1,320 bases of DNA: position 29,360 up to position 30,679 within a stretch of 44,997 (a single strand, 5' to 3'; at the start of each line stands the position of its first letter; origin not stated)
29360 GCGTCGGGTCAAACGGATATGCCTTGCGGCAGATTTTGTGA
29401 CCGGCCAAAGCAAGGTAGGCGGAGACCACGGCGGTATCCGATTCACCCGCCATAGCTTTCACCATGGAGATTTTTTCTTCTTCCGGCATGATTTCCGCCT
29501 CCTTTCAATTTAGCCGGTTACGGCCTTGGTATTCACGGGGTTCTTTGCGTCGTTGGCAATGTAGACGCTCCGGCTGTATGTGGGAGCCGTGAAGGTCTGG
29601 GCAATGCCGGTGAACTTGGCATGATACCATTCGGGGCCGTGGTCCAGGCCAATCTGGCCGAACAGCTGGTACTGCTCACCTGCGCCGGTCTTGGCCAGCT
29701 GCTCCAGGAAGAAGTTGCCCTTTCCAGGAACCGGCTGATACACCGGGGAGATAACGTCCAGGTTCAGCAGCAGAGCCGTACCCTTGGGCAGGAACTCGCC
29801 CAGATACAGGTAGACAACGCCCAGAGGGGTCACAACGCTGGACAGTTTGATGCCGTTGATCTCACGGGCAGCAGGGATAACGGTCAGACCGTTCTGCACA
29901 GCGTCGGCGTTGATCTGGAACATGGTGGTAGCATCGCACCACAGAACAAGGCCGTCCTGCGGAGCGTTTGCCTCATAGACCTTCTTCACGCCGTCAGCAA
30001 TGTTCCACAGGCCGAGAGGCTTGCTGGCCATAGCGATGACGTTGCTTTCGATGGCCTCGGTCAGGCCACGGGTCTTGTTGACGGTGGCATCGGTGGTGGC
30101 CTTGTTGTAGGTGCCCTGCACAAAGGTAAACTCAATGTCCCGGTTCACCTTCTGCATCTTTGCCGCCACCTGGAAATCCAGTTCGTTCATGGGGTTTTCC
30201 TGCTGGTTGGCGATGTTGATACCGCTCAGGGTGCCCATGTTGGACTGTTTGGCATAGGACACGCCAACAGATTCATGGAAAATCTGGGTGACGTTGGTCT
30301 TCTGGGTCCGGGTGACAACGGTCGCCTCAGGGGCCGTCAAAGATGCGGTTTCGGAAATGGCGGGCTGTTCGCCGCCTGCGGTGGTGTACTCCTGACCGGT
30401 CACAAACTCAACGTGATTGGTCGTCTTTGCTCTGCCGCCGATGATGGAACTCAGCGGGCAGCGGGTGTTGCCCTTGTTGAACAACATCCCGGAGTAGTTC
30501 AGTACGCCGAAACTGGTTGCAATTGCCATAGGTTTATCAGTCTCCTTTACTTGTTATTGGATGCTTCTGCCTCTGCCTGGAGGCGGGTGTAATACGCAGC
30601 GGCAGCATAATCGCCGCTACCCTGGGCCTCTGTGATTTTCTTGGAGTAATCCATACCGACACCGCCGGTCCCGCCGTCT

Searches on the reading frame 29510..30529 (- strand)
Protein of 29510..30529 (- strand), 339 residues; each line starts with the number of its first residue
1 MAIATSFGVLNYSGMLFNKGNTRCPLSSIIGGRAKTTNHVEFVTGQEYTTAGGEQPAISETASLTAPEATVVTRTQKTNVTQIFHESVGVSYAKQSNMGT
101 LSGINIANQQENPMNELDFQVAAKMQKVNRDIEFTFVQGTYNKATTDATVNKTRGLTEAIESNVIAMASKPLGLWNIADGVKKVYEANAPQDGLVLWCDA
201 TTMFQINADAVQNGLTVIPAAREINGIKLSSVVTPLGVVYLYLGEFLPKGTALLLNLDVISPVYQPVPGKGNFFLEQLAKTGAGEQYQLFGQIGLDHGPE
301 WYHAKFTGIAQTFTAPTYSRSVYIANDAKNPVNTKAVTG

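Call 59: find_encoding_contigs(protein=window:29510-30529:-, flank=10000, max_places=1)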
Protein window:29510-30529:- (339 aa): 24 contigs read that carry it; 1 place shown.
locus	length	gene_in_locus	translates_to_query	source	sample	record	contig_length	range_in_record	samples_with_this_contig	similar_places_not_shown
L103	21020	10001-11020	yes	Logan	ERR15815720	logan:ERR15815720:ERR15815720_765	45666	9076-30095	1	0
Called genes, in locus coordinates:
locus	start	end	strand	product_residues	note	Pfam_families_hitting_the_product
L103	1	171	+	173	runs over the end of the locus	PF01555:N6_N4_Mtase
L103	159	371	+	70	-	-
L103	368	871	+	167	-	-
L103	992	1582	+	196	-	PF16677:GP3_package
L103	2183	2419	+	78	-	-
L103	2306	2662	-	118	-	-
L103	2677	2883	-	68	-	-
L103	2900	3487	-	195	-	-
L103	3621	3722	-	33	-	-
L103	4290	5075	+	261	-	PF00239:Resolvase, PF07508:Recombinase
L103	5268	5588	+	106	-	PF13412:HTH_24 (faint), PF13518:HTH_28 (faint), PF04545:Sigma70_r4 (faint), PF08281:Sigma70_r4_2 (faint), PF13384:HTH_23 (faint), PF13551:HTH_29 (faint)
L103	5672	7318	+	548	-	PF22530:Terminase-T7_RNaseH-like (weak)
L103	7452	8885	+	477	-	PF05133:SPP1_portal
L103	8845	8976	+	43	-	-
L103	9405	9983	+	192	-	-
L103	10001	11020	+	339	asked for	PF17236:SU10_MCP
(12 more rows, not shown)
